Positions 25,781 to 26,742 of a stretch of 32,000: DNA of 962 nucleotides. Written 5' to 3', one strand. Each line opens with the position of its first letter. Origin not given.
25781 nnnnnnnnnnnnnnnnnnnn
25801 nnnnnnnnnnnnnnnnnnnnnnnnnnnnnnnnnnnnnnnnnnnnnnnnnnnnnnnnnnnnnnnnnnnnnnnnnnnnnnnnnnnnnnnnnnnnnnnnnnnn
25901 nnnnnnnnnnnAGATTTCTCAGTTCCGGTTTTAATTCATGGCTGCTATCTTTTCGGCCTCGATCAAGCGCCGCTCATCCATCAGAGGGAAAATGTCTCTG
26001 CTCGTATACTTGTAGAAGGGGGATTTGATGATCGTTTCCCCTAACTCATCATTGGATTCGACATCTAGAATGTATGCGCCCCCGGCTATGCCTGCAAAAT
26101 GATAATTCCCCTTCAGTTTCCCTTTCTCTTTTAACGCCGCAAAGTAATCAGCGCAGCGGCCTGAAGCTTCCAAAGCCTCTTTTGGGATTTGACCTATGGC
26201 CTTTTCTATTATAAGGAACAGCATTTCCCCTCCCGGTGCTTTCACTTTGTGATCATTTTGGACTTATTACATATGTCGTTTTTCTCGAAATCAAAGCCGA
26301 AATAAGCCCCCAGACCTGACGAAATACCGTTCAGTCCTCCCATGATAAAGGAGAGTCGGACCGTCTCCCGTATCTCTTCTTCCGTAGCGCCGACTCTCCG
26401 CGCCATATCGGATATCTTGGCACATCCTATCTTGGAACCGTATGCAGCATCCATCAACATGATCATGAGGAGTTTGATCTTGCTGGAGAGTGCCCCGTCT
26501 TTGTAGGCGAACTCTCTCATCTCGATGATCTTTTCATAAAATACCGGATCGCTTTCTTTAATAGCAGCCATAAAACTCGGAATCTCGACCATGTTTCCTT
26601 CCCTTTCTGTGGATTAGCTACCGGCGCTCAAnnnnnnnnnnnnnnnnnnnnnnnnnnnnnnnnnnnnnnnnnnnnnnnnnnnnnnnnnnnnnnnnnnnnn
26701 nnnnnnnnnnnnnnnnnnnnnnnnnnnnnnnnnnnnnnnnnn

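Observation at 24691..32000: Eight-gene, translationally coupled UbiD / CoA-ligase operon that fits no pathway I can name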

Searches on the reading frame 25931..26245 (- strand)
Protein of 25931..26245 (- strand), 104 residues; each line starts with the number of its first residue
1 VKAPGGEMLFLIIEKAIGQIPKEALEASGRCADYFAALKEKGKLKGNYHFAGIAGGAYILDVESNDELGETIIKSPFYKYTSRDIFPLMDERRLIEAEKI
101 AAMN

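Call 3: search_protein_families(library=pfam, proteins=[window:25931-26245:-], max_evalue=0.01)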
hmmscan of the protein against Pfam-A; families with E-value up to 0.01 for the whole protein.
window:25931-26245:- (104 aa): 2 families
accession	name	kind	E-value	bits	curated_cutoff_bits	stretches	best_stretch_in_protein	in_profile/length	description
PF02426.22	MIase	-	1.9e-07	31.5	26.7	1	23-89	19-85/90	Muconolactone delta-isomerase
PF03795.20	YCII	-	0.00057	20.7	24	1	8-87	1-93/95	YCII-related domain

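Call 10: search_protein_families(library=ncbifam, proteins=[window:25931-26245:-], max_evalue=0.001)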
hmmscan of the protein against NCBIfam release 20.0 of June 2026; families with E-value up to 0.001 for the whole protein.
window:25931-26245:- (104 aa): 1 family
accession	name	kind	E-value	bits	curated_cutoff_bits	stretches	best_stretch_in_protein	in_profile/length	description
TIGR03221.1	muco_delta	equivalog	1.5e-05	25.1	130.6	1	31-89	26-84/90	muconolactone Delta-isomerase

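Call 69: search_solved_structures(query=window:25931-26224:-, max_evalue=10)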
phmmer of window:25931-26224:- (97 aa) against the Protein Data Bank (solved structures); distinct sequences matched with E-value up to 10: 6.
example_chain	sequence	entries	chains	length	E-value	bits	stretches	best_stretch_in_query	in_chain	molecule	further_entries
3zo7_A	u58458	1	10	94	5.3e-05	26.6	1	15-82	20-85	5-CHLOROMUCONOLACTONE DEHALOGENASE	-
3znj_1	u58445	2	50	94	9.3e-05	25.8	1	15-82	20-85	5-CHLOROMUCONOLACTONE DEHALOGENASE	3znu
4fpi_A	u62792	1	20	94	9.5e-05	25.8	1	15-82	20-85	5-chloromuconolactone dehalogenase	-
9no2_A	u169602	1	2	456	0.065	16.7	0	6-67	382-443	Enolase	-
2mw1_A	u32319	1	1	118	0.18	15.3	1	27-59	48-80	Lipocalin-like protein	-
9sda_9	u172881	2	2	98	0.93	13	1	35-76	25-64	Ribosome hibernation promoting factor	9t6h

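Call 74: predict_structure(protein=window:25931-26224:-)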
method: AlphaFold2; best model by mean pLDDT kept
length: 97 residues; sequences in the alignment: 1
mean_pLDDT: 53.8   pTM: 0.37
mean pLDDT of the five models: 53.8, 50.9, 45.8, 45.3, 43.0
residues with pLDDT >= 90: 0; 70-90: 5; 50-70: 62; < 50: 30
segments of 3 or more residues with pLDDT < 50: 1-13, 78-81, 89-91
pLDDT, mean of each block of 10 residues (from residue 1): 30 53 63 64 55 64 58 50 50 48
secondary structure, 60 per line:
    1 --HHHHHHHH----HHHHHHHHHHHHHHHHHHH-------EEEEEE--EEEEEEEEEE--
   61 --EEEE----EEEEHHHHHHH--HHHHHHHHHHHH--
elements in order: H3-10 H15-33 E41-46 E49-58 E63-66 E71-74 H75-81 H84-95

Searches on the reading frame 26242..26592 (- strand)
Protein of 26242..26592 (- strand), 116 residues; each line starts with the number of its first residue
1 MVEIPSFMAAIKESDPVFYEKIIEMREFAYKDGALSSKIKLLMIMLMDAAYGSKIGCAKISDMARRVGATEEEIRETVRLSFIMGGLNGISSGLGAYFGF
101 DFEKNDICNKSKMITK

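Call 3: search_protein_families(library=pfam, proteins=[window:26242-26592:-], max_evalue=0.01)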
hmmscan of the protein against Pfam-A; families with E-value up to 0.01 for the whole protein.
window:26242-26592:- (116 aa): 1 family
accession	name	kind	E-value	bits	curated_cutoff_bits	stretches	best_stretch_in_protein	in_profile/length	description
PF02627.25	CMD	-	1.9e-06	28.2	23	1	16-94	1-79/84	Carboxymuconolactone decarboxylase family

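Call 10: search_protein_families(library=ncbifam, proteins=[window:26242-26592:-], max_evalue=0.001)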
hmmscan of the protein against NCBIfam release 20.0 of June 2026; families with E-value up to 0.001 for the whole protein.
window:26242-26592:- (116 aa): 1 family
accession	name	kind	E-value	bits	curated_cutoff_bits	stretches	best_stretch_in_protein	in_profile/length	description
NF041537.1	ArsM_AhpD_UU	exception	1e-06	27.8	510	1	20-85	266-331/345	arsenite methyltransferase/AhpD domain selenoprotein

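Call 82: search_protein_representatives(protein=window:26242-26592:-)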
Query: 116 residues. Proteins with E-value up to 0.001 (for the whole library): 179; up to 1e-10: 24; up to 1e-30: 1. The best 150 are listed.
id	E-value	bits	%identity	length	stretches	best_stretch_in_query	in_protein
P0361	4.5e-38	145.9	66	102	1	1-100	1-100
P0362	3.6e-19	85.2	91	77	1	70-116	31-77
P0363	2.0e-18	82.8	47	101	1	3-99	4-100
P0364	2.7e-14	69.5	38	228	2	4-96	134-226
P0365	9.1e-14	67.8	38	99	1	1-94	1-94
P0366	9.3e-14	67.8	44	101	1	1-99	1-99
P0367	8.9e-13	64.6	38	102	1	3-97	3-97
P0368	9.0e-13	64.6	39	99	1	4-96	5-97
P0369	1.3e-12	64.1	39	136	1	1-97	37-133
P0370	2.4e-12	63.2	35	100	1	6-97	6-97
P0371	2.6e-12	63.1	34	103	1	1-99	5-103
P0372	4.8e-12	62.3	36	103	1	3-97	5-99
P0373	7.1e-12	61.7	38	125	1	5-97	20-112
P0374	8.7e-12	61.4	37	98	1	6-97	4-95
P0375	9.0e-12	61.4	36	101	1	1-97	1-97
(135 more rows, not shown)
